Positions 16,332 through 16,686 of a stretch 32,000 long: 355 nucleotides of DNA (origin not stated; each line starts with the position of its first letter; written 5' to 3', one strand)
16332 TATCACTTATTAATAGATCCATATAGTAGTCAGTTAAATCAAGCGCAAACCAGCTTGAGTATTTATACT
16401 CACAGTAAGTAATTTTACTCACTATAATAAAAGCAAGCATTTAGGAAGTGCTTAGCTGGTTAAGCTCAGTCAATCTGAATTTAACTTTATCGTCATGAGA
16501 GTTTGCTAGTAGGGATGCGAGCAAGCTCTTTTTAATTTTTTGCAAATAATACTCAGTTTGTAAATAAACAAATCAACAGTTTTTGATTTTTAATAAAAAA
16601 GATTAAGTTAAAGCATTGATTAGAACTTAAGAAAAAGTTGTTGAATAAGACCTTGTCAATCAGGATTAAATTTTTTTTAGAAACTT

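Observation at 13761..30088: Extragenic hairpin family with a conserved TAGGGAT-like loop, covarying stems and an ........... flank (at least six copies)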

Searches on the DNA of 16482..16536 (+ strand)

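Call 33: build_rna_model(alignment_id=A2, structure=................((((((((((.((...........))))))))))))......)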
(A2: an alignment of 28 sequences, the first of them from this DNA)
Model R1 built from alignment A2 (28 sequences, 58 columns); structure: as given.
model positions 54; base pairs 12; branch points 0; effective number of sequences 6.73; information 1.028 bits per position. Calibrated on 0.2 Mb of random sequence (short: E-values are rough).
structure used (alignment columns):
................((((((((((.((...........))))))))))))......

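Call 34: search_with_rna_model(model_id=R1, source=window, filters=off, max_evalue=10, show_alignments=10)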
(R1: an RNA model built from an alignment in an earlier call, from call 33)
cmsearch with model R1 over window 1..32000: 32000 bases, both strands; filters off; matches with E-value up to 10: 44.
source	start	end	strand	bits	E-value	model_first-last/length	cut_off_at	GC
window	16483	16536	+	72.7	1.1e-14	1-54/54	no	0.39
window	30041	30094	-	71.6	2.1e-14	1-54/54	no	0.35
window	24597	24651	-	63.4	1.5e-12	1-54/54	no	0.31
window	13763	13814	-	50.1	1.8e-09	1-54/54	no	0.35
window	26678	26696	-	13.6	0.4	1-54/54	no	0.11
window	2544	2591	-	12.5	0.72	1-54/54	no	0.19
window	13762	13808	+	12.4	0.77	1-54/54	no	0.38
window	30048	30079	+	12.1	0.88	16-47/54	no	0.44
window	21009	21042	-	12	0.95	1-54/54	no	0.26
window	10257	10308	+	11.5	1.2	1-54/54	no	0.33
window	19404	19425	+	11.3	1.3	1-54/54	no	0.14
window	6069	6129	+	11.2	1.5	1-54/54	no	0.3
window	12687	12710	+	10.7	1.8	1-54/54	no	0.12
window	6991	7020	-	10.7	1.9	1-54/54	no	0.1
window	27682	27736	+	10.6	2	1-54/54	no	0.35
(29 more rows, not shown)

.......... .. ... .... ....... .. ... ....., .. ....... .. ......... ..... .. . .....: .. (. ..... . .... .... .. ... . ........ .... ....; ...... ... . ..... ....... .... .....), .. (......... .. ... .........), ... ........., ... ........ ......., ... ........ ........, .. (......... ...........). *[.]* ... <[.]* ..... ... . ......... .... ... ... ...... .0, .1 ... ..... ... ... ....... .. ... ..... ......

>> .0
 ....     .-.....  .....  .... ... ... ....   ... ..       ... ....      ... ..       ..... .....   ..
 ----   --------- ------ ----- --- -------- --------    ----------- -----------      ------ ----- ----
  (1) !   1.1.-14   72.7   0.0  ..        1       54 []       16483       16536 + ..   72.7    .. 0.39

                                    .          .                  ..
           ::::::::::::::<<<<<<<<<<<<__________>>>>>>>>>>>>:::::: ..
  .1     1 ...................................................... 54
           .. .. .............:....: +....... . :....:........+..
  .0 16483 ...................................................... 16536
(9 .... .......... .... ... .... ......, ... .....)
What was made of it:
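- On The T-module family defined here (model R1): T1-T4 score 50-73 bits (call 34).
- Checked: A covariance model built from 28 copies, run with filters off, scores T1 72.7, T4 71.6, T3 63.4 and T2 50.1 bits (E <= 1.8e-9), and the next hit scores 13.6 bits (call 34).
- Four members in the window, well separated from background (call 34).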

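Call 35: search_with_rna_model(model_id=R1, sources=[L069, L070, L071, L072, L073, L074, L075, L076, L077, L078, L080, L081, L082, L083, L084, L085, L086, L087, L088, L089, L090, L091, L092, L093, L094, L095, L096, L097, L098, L099, L100, L101, L102, L103, L104, L105, L106, L107, L108, L109, L111, L112, L113, L114, L115, L116, L117, L118, L119, L120, L121, L122, L123, L124, L125, L126, L127, L128, L129, L130, L131, L132, L133, L134, L135, L136, L137, L138, L139, L140, L141, L142, L143, L144, L145, L146, L147, L148, L149, L150, L151, L152, L153, L154, L155, L156, L157, L158, L160, L161, L162, L163, L164, L165, L166, L167, L168, L169, L170, L171], max_evalue=0.01, make_alignment=true)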
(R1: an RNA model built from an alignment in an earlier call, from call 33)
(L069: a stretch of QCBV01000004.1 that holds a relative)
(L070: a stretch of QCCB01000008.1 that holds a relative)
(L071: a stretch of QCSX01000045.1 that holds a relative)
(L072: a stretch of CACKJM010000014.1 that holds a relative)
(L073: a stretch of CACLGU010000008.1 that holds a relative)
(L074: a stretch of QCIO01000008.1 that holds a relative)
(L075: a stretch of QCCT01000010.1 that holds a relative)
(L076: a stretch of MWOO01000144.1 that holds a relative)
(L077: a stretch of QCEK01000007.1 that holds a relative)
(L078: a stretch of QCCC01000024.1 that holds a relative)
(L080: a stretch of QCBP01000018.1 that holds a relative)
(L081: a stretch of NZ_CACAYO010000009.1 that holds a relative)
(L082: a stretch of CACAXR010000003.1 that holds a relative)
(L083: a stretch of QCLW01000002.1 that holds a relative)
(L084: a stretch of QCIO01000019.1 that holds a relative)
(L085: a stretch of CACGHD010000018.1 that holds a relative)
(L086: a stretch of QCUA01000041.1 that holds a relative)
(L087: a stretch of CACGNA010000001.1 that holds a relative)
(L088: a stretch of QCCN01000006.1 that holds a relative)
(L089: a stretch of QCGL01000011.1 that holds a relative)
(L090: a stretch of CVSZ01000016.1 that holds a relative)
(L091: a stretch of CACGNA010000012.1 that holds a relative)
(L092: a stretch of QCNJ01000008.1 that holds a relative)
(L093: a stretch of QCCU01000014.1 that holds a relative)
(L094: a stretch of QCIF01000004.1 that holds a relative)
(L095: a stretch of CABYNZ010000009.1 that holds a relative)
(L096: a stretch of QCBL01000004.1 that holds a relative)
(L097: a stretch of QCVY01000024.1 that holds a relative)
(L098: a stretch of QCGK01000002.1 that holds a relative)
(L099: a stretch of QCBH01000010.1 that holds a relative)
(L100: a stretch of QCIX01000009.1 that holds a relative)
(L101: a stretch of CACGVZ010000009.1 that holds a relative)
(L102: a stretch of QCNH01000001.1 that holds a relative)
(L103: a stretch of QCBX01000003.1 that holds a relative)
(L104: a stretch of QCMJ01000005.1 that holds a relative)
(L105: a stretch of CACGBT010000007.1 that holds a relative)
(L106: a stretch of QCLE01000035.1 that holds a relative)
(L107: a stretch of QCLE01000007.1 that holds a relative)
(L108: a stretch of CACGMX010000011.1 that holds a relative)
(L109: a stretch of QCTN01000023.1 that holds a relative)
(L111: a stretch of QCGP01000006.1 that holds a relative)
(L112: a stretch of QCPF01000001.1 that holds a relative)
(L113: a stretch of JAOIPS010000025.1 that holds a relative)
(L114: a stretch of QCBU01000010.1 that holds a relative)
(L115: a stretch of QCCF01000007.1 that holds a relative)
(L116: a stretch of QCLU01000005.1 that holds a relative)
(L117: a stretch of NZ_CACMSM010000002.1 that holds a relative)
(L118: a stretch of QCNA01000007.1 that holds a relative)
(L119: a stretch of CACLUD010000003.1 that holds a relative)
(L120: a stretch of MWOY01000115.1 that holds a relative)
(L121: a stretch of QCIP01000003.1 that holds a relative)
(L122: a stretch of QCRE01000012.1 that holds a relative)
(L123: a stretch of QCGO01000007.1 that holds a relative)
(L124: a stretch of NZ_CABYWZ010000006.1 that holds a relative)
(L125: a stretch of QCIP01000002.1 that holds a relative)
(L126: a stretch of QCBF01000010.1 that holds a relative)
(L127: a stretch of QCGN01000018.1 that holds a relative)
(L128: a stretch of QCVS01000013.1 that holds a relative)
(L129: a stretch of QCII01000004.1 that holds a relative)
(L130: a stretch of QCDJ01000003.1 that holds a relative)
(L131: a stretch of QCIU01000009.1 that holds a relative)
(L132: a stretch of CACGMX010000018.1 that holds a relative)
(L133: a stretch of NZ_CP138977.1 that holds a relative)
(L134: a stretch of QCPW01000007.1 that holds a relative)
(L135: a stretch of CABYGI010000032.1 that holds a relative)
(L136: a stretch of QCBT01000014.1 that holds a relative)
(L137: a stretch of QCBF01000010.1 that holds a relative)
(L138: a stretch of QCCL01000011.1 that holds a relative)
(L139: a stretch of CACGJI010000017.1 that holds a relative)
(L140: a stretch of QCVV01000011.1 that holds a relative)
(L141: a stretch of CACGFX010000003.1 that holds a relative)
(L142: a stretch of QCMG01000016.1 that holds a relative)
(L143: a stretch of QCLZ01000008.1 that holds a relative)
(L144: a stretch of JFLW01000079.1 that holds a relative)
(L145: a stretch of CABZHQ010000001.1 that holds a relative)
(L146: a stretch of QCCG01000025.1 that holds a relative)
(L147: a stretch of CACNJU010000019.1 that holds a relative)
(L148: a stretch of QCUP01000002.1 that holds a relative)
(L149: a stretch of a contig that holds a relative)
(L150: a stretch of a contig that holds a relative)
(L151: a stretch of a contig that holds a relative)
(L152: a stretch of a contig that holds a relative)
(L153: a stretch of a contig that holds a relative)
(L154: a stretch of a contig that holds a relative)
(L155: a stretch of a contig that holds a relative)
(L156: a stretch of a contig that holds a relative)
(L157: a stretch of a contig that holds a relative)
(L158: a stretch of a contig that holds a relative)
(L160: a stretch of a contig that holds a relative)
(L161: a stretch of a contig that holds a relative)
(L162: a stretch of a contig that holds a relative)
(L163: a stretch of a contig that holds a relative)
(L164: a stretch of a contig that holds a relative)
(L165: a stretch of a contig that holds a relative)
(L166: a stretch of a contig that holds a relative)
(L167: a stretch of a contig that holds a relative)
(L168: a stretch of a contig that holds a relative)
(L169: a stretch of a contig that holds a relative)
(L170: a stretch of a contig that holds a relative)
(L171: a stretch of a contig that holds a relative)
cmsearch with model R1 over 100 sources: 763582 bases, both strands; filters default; matches with E-value up to 0.01: 158.
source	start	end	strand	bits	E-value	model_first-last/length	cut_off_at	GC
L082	133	186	+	78.6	1.2e-14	1-54/54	no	0.3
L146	1833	1886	-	78.6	1.2e-14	1-54/54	no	0.3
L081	6539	6592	-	78.3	1.4e-14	1-54/54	no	0.35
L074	5386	5439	+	78.3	1.4e-14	1-54/54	no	0.31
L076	2939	2992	-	78.3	1.4e-14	1-54/54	no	0.31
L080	6103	6156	-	78.3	1.4e-14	1-54/54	no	0.31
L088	4165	4218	+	78.3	1.4e-14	1-54/54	no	0.31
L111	3690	3743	+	77.5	2.2e-14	1-54/54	no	0.31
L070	846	899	+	77.5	2.2e-14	1-54/54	no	0.31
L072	6444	6497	+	77.5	2.2e-14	1-54/54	no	0.31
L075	182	235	-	77.5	2.2e-14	1-54/54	no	0.31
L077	2161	2214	+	77.5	2.2e-14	1-54/54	no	0.31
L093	2194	2247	+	77.5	2.2e-14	1-54/54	no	0.31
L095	4563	4616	+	77.5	2.2e-14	1-54/54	no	0.31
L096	4849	4902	+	77.5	2.2e-14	1-54/54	no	0.31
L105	576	629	+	77.5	2.2e-14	1-54/54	no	0.31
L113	5641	5694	-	77.5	2.2e-14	1-54/54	no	0.31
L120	4000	4053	+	77.5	2.2e-14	1-54/54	no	0.31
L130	4801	4854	-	77.5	2.2e-14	1-54/54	no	0.31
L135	272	325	-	77.5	2.2e-14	1-54/54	no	0.31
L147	1352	1405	+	77.5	2.2e-14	1-54/54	no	0.31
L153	554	607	-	77.5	2.2e-14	1-54/54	no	0.31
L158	3879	3932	+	77.5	2.2e-14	1-54/54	no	0.31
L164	1793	1846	+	77.5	2.2e-14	1-54/54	no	0.31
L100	4683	4736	+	77.4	2.2e-14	1-54/54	no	0.33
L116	6422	6475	+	77.4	2.2e-14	1-54/54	no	0.33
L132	5142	5195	+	77.4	2.2e-14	1-54/54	no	0.33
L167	5644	5697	+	77.4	2.2e-14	1-54/54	no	0.33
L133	1732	1785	+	77.3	2.4e-14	1-54/54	no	0.3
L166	5192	5245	-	77.3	2.5e-14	1-54/54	no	0.31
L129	142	195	+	77.2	2.5e-14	1-54/54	no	0.33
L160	5192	5245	+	77.2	2.5e-14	1-54/54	no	0.33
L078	1962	2015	-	76.6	3.4e-14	1-54/54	no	0.31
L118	7284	7337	-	76.6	3.4e-14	1-54/54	no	0.31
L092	2870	2923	-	76.6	3.5e-14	1-54/54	no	0.33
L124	610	663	-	76.6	3.5e-14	1-54/54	no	0.33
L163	2510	2563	+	76.6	3.5e-14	1-54/54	no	0.33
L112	2692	2745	-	76.3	4.1e-14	1-54/54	no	0.33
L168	1802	1855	+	76.2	4.4e-14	1-54/54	no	0.33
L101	1043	1096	-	76.1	4.7e-14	1-54/54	no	0.31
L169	5619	5672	-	76.1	4.7e-14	1-54/54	no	0.31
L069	4094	4147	-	75.8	5.2e-14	1-54/54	no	0.37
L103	6569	6622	-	75.3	7e-14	1-54/54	no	0.33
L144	1830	1883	+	75.3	7e-14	1-54/54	no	0.33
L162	1885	1938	-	75.3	7e-14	1-54/54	no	0.33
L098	6825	6878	+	75.2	7.3e-14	1-54/54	no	0.33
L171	2980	3033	-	75.2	7.3e-14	1-54/54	no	0.33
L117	3006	3059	-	75.1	7.8e-14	1-54/54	no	0.33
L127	5351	5404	-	75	8e-14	1-54/54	no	0.31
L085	7934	7987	-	74.9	8.4e-14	1-54/54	no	0.35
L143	4039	4092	+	74.9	8.4e-14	1-54/54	no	0.35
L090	5082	5135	+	74.8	9.2e-14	1-54/54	no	0.33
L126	6672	6725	+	74.7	9.4e-14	1-54/54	no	0.35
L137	2734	2787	-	74.7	9.4e-14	1-54/54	no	0.35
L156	1783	1836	+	74.7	9.5e-14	1-54/54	no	0.31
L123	3564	3617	-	74.6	9.8e-14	1-54/54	no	0.41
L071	3387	3440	+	74.6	1e-13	1-54/54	no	0.33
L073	4666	4719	+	74.6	1e-13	1-54/54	no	0.31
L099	4153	4206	+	74.5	1e-13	1-54/54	no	0.31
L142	5501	5554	-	74.5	1.1e-13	1-54/54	no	0.39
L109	2694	2747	-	74.1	1.3e-13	1-54/54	no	0.37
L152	7575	7628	-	74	1.3e-13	1-54/54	no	0.35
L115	509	562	-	73.8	1.5e-13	1-54/54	no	0.33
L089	4644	4697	+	73.8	1.5e-13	1-54/54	no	0.39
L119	154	207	-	73.8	1.5e-13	1-54/54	no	0.39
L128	6315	6368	-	73.8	1.5e-13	1-54/54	no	0.39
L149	2559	2612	-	73.8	1.5e-13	1-54/54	no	0.39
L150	942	995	+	73.6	1.7e-13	1-54/54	no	0.31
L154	1126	1179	+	73.6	1.7e-13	1-54/54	no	0.33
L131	1449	1502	-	73.5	1.8e-13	1-54/54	no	0.31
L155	2731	2784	+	73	2.4e-13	1-54/54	no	0.33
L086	1521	1574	+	72.9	2.4e-13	1-54/54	no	0.39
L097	1490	1543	-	72.7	2.7e-13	1-54/54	no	0.39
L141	2250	2303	+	72.6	2.9e-13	1-54/54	no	0.35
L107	4123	4176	+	72.6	3e-13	1-54/54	no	0.37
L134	5598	5651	+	72.5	3.1e-13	1-54/54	no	0.37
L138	1425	1478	+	72.5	3.1e-13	1-54/54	no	0.35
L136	1029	1082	-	72.3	3.3e-13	1-54/54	no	0.33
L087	5658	5711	+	72.2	3.6e-13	1-54/54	no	0.33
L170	7905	7958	+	72.2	3.6e-13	1-54/54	no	0.33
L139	3894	3947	+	72.1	3.8e-13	1-54/54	no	0.33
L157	5886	5939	+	71.4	5.3e-13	1-54/54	no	0.35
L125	3318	3371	+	71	6.6e-13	1-54/54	no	0.33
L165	1276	1329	+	70.9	7e-13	1-54/54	no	0.31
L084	3235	3289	-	70.2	1e-12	1-54/54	no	0.31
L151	6833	6886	-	69.6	1.4e-12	1-54/54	no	0.33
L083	1442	1495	-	69.3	1.6e-12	1-54/54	no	0.41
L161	555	608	-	69.2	1.7e-12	1-54/54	no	0.31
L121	4405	4458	-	68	3.3e-12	1-54/54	no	0.33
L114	3597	3648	+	67.4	4.4e-12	1-54/54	no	0.33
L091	3148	3201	+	66.4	7.4e-12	1-54/54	no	0.3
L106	445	499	+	66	9.6e-12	1-54/54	no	0.33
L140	6489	6542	+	65.6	1.2e-11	1-54/54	no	0.44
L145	2951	3003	-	65.5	1.2e-11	1-54/54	no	0.36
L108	2481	2534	-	65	1.6e-11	1-54/54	no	0.35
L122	2698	2751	+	63.6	3.4e-11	1-54/54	no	0.37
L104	365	419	+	62.2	6.9e-11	1-54/54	no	0.27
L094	5935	5986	-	61.2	1.2e-10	1-54/54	no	0.35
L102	2206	2257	-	60.9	1.4e-10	1-54/54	no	0.33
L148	5846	5895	-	59.9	2.4e-10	1-54/54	no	0.3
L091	5085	5136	+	57.7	7.4e-10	1-54/54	no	0.35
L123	5870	5923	+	53.2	8e-09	1-54/54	no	0.28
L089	1950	2003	-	47.1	2e-07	1-54/54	no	0.31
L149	5281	5334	+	46.2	3.2e-07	1-54/54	no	0.31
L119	2878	2928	+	44.8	7e-07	1-54/54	no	0.35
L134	960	1013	-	43.8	1.1e-06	1-54/54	no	0.41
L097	5412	5461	+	38.5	1.9e-05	1-54/54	no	0.34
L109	5421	5474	+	37.6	3.1e-05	1-54/54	no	0.33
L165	1346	1396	-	32.1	0.00054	1-54/54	no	0.24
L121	4338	4388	+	32.1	0.00055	1-54/54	no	0.24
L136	962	1012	+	31.5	0.00074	1-54/54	no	0.24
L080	6034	6084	+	30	0.0017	1-54/54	no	0.24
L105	651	701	-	30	0.0017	1-54/54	no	0.24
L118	7217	7267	+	30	0.0017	1-54/54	no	0.24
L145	2889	2939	+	30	0.0017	1-54/54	no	0.24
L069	4030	4080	+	30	0.0017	1-54/54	no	0.24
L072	6514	6564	-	30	0.0017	1-54/54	no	0.24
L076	2870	2920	+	30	0.0017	1-54/54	no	0.24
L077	2230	2280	-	30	0.0017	1-54/54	no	0.24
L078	1895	1945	+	30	0.0017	1-54/54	no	0.24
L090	5155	5205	-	30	0.0017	1-54/54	no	0.24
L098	6898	6948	-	30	0.0017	1-54/54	no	0.24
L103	6501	6551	+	30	0.0017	1-54/54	no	0.24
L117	2938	2988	+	30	0.0017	1-54/54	no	0.24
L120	4070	4120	-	30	0.0017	1-54/54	no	0.24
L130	4727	4777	+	30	0.0017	1-54/54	no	0.24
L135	204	254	+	30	0.0017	1-54/54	no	0.24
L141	2321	2371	-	30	0.0017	1-54/54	no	0.24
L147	1424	1474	-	30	0.0017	1-54/54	no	0.24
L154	1191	1241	-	30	0.0017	1-54/54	no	0.24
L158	3950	4000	-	30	0.0017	1-54/54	no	0.24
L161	478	528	+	30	0.0017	1-54/54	no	0.24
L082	203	253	-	30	0.0017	1-54/54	no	0.24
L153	487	537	+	30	0.0017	1-54/54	no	0.24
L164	1863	1913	-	30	0.0017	1-54/54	no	0.24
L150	1010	1060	-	29.9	0.0018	1-54/54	no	0.22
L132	5204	5254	-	29.3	0.0025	1-54/54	no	0.24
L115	444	491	+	29.3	0.0025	1-54/54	no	0.27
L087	5730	5780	-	28.7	0.0034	1-54/54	no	0.27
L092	2801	2851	+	28.7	0.0034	1-54/54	no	0.25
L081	6474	6524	+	28.6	0.0035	1-54/54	no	0.24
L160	5261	5311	-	28.6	0.0035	1-54/54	no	0.24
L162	1819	1869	+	28.6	0.0035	1-54/54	no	0.24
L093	2264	2313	-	28.6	0.0035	1-54/54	no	0.24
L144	1900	1950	-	28.5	0.0037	1-54/54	no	0.25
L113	5574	5624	+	28.3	0.004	1-54/54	no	0.25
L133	1797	1836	-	28.3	0.0041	14-54/54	no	0.22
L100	4759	4798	-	28.2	0.0043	14-54/54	no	0.25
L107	4193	4232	-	28.2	0.0043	14-54/54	no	0.25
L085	7883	7922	+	28.2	0.0043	14-54/54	no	0.25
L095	4634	4684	-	28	0.0049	1-54/54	no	0.22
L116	6495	6545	-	28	0.0049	1-54/54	no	0.22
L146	1766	1816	+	28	0.0049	1-54/54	no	0.22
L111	3760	3810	-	27.8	0.0055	1-54/54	no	0.25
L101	975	1025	+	27.6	0.006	1-54/54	no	0.24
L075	115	165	+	27.6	0.0061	1-54/54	no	0.25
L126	6741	6791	-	27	0.0084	1-54/54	no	0.22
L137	2668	2718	+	27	0.0084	1-54/54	no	0.22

Alignment A3: 150 matches aligned to the model, 60 columns, each read 5' to 3' on its own strand. Consensus structure (alignment columns), stored with it:
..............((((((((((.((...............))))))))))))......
